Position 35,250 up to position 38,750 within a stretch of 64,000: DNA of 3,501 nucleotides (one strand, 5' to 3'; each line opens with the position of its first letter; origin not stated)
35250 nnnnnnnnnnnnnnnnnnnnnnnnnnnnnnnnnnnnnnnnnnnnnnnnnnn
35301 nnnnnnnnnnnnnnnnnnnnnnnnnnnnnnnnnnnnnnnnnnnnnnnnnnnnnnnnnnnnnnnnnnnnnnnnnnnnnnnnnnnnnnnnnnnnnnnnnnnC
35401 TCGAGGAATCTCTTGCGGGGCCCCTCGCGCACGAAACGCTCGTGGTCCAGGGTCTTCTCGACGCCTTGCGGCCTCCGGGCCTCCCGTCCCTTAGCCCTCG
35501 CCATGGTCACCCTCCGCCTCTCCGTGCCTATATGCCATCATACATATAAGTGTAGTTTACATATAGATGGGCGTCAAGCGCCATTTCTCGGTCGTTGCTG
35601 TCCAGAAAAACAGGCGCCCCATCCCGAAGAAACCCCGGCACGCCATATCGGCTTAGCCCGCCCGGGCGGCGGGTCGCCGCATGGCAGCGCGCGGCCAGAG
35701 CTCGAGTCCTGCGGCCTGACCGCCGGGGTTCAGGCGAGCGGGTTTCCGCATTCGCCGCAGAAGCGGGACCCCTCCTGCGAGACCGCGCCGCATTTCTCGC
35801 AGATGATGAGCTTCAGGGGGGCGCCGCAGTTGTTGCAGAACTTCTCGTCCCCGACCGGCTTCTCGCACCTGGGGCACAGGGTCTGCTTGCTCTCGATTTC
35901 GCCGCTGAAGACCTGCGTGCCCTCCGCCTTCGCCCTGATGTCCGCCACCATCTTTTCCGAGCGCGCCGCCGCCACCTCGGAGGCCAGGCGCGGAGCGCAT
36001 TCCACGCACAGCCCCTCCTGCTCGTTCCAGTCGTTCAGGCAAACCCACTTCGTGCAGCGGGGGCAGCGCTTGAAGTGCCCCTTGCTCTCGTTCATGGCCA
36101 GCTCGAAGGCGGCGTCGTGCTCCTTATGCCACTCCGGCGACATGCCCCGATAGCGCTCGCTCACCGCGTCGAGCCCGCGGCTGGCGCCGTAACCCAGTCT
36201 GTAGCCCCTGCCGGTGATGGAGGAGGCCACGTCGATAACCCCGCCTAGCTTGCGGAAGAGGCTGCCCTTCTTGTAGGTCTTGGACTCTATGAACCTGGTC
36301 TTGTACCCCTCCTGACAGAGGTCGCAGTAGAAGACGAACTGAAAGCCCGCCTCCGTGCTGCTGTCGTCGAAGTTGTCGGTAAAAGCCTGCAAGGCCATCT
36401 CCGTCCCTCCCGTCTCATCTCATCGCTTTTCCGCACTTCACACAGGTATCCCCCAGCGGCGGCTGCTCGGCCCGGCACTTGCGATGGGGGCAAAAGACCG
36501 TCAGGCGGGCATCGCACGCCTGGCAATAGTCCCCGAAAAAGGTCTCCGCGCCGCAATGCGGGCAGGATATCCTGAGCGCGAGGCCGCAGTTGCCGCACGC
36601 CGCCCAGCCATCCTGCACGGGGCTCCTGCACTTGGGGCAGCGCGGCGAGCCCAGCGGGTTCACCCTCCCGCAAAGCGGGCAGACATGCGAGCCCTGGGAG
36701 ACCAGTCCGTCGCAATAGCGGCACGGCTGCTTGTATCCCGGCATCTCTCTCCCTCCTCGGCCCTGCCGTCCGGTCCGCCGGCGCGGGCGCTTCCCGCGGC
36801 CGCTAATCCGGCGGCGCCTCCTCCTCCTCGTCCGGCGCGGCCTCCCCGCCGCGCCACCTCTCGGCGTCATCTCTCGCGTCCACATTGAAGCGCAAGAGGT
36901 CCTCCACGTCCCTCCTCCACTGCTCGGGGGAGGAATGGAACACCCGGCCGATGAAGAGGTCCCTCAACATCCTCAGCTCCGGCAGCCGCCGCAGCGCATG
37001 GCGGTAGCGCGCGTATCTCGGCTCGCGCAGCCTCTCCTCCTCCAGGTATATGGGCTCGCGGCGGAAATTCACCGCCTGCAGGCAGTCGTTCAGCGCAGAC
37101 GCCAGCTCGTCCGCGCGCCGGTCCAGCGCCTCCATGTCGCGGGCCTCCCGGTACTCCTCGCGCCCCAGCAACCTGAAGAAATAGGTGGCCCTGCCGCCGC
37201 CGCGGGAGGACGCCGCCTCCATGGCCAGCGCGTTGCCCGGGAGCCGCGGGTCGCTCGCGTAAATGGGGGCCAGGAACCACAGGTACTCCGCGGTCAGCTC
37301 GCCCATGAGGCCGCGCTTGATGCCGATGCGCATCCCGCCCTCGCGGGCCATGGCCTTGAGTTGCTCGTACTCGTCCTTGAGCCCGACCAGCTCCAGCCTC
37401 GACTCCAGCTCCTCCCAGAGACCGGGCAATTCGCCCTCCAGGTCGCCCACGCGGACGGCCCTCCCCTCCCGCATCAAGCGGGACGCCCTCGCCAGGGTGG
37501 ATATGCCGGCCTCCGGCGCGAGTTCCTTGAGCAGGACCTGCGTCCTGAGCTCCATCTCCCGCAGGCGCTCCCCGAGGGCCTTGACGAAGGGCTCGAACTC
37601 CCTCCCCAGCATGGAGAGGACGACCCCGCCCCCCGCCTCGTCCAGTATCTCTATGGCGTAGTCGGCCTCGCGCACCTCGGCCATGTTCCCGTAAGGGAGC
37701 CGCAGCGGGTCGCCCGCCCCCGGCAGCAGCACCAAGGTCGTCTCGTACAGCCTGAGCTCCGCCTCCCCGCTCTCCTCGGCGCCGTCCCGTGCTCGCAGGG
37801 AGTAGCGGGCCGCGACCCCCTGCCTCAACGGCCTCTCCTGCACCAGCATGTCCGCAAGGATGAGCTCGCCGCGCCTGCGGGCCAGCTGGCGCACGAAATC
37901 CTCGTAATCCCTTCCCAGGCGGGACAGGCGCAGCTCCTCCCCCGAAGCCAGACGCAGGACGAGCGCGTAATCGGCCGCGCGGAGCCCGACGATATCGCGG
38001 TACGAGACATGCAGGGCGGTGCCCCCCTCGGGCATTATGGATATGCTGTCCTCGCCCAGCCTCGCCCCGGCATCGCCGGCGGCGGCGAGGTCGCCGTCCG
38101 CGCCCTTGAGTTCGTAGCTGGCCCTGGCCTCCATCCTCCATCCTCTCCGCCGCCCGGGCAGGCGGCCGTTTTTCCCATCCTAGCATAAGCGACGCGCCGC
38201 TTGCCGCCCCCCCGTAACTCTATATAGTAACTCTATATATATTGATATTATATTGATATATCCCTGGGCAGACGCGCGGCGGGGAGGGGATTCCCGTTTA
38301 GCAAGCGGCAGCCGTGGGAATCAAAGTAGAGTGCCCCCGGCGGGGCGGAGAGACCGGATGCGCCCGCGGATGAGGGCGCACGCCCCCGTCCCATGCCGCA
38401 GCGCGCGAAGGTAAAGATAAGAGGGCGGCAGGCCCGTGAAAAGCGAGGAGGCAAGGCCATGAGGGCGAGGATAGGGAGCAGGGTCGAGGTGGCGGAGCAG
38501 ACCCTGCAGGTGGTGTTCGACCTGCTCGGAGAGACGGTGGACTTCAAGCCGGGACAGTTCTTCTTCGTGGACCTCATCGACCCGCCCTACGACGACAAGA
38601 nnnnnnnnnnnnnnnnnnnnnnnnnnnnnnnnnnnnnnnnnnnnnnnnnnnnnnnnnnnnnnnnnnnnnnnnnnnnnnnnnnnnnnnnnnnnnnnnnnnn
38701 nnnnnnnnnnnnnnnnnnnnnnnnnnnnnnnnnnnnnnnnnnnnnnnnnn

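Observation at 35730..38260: Uncharacterised three-gene operon: internally duplicated 443-aa protein plus two multi-zinc-ribbon proteins, under an AT-rich tandem-repeat promoter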

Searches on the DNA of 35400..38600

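Call 73: search_rna_families(source=window, start=35400, end=38600, threshold=evalue, max_evalue=1)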
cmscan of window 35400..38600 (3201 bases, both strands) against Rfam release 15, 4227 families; matches with E-value up to 1: 1.
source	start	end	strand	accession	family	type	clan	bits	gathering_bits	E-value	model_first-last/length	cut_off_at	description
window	37190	37224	-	RF00523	Prion_pknot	Cis-reg;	-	23.1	39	0.34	1-40/40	no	Prion pseudoknot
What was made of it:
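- Tried and rejected: Rfam found no RNA element in 35400-38600, only a sub-threshold chance hit (call 73).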

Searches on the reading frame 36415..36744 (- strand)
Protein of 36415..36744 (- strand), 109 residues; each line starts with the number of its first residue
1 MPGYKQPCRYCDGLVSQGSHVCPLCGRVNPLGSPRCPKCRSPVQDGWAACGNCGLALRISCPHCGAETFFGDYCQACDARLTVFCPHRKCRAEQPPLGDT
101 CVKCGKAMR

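Call 3: search_protein_families(library=pfam, proteins=[window:36415-36744:-], max_evalue=1)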
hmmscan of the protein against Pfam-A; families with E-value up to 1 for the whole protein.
window:36415-36744:- (109 aa): 7 families
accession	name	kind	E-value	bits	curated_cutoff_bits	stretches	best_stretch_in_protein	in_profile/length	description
PF12773.13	DZR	-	2.2e-11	44.2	27.3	3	36-67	1-33/45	Double zinc ribbon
PF13248.11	Zn_ribbon_3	-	4.1e-07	29.7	27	3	35-55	4-24/26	zinc-ribbon domain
PF18912.6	DZR_2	-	2.8e-05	24.3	27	1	7-53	9-55/56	Double zinc ribbon domain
PF13240.11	Zn_Ribbon_1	-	4.9e-05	23.4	25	1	36-54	2-20/23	zinc-ribbon domain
PF07191.17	Zn_ribbon_6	-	0.048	14.1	25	1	8-52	3-47/67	Double zinc ribbon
PF17032.10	Zn_ribbon_15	-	0.38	12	28.9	1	34-54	53-73/73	zinc-ribbon family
PF04423.19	Rad50_zn_hook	-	0.7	10.2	24.3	1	17-27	17-27/52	Rad50 zinc hook motif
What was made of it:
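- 36415..36744 (-): Gene B, 109 aa: four consecutive zinc ribbons (16 Cys in 8 pairs), basic. Pfam DZR 44.2 bits (call 3).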

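Call 4: search_protein_families(library=ncbifam, proteins=[window:36415-36744:-], max_evalue=1)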
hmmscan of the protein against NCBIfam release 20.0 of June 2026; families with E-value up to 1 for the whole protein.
window:36415-36744:- (109 aa): 2 families
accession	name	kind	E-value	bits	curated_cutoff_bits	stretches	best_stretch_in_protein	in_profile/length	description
NF003161.0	PRK04136.1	equivalog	0.017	14.6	54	1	20-41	15-36/49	50S ribosomal protein L40e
NF009143.0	PRK12495.1-4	equivalog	0.097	12.8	372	1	32-78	57-104/244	hypothetical protein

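Call 5: search_protein_families(library=padloc, proteins=[window:36415-36744:-], max_evalue=1)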
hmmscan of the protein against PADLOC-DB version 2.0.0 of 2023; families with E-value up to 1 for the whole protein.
window:36415-36744:- (109 aa): 0 families

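Call 83: search_protein_families(library=phrogs, proteins=[window:36415-36744:-], max_evalue=0.01)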
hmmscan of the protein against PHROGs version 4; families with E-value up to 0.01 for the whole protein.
window:36415-36744:- (109 aa): 1 family
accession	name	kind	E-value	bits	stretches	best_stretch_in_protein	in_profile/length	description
phrog_16351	-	DNA, RNA and nucleotide metabolism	0.0016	19.9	0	56-83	61-89/97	DNA binding protein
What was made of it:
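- There is a weak PHROG 'DNA binding protein' hit for B, E 0.0016 (call 83).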

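Call 84: find_homologous_proteins(query=window:36415-36744:-, max_evalue=1e-10)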
Query window:36415-36744:- (109 aa): 68 proteins with E <= 1e-10 among 68 candidates.
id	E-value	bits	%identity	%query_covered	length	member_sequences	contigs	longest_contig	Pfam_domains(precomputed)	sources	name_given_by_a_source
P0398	3.8e-61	223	84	100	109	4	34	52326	PF18912.7,PF13240.12,PF12773.14,PF13248.12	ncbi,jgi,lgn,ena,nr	ncbi:MAG: zinc ribbon domain-containing protein [Actinomycetota bacterium]|nr:zinc ribbon domain-con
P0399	2.0e-52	195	74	100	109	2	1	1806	PF13240.12,PF12773.14,PF13248.12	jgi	jgi:ribosomal protein L40E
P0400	3.8e-47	178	67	100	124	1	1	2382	PF12773.14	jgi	jgi:hypothetical protein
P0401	6.7e-47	177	69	99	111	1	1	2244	PF18912.7,PF12773.14,PF13248.12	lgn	-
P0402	3.9e-45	171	68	100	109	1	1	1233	PF13240.12,PF12773.14,PF13248.12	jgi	-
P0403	1.2e-44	169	64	100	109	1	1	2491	PF18912.7,PF12773.14,PF13248.12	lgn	-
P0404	2.7e-44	168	62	100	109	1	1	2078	PF18912.7,PF13240.12,PF12773.14,PF13248.12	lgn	-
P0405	1.9e-42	162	60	100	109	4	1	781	PF13240.12,PF12773.14,PF13248.12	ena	-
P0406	2.5e-42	162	61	100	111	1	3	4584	PF13240.12,PF12773.14,PF13248.12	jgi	jgi:RNA polymerase subunit RPABC4/transcription elongation factor Spt4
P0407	3.9e-42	161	63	100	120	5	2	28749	PF18912.7,PF13240.12,PF12773.14,PF13248.12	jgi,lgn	jgi:hypothetical protein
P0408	1.1e-41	160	60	100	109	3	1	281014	PF13240.12,PF12773.14,PF13248.12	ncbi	ncbi:MAG: zinc ribbon domain-containing protein [Thermoplasmata archaeon]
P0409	1.4e-41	160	64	100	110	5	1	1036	PF18912.7,PF13240.12,PF12773.14,PF13248.12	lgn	-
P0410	2.1e-41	159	63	100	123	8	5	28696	PF18912.7,PF13240.12,PF12773.14,PF13248.12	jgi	jgi:predicted amidophosphoribosyltransferase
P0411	3.1e-41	158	62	100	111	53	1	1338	PF18912.7,PF13240.12,PF12773.14,PF13248.12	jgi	-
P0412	3.3e-41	158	59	100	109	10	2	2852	PF13240.12,PF12773.14,PF13248.12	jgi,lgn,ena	jgi:RNA polymerase subunit RPABC4/transcription elongation factor Spt4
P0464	1.7e-30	124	53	100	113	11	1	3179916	PF18912.7,PF13240.12,PF12773.14,PF13248.12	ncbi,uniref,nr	ncbi:double zinc ribbon domain-containing protein [Methanocella arvoryzae]|uniref:DZANK-type domain-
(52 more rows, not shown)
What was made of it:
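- Source annotations of B homologues include RPABC4/Spt4 and L40e (call 84).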

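Call 85: find_encoding_contigs(protein=P0464, flank=7000, max_places=1)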
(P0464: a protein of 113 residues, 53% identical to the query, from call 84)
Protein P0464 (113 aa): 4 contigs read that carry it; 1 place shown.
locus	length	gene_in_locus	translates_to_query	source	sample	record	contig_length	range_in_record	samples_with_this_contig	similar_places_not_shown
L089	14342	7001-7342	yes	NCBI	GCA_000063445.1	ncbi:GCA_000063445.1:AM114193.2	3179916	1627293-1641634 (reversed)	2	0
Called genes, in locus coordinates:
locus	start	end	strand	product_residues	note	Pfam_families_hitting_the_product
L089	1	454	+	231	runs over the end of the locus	PF00005:ABC_tran, PF02463:SMC_N (faint), PF13304:AAA_21 (faint)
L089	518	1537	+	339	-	-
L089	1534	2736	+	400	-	PF12704:MacB_PCD, PF02687:FtsX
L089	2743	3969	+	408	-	PF12704:MacB_PCD, PF02687:FtsX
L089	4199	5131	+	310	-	-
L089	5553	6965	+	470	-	-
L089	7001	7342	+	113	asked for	PF18912:DZR_2 (faint), PF13248:Zn_ribbon_3 (faint), PF12773:DZR, PF13240:Zn_Ribbon_1 (weak)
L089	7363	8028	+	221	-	PF12773:DZR, PF13248:Zn_ribbon_3 (weak)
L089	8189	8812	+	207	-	PF03692:CxxCxxCC (faint)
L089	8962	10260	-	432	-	PF22599:SecDF_P1_head (weak), PF02355:SecD_SecF_C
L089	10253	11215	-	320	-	PF07549:Sec_GG (weak), PF02355:SecD_SecF_C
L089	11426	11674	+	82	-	PF23438:DUF7123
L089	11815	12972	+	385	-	PF04015:DUF362, PF14697:Fer4_21 (faint), PF13187:Fer4_9 (weak), PF00037:Fer4 (faint), PF12797:Fer4_2 (faint), PF12837:Fer4_6 (faint), PF12838:Fer4_7 (faint), PF13237:Fer4_10 (weak)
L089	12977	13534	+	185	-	PF01712:dNK (faint), PF02223:Thymidylate_kin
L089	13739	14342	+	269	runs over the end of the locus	PF08501:Shikimate_dh_N, PF01262:AlaDh_PNT_C (faint), PF01488:Shikimate_DH, PF03435:Sacchrp_dh_NADP (faint), PF18317:SDH_C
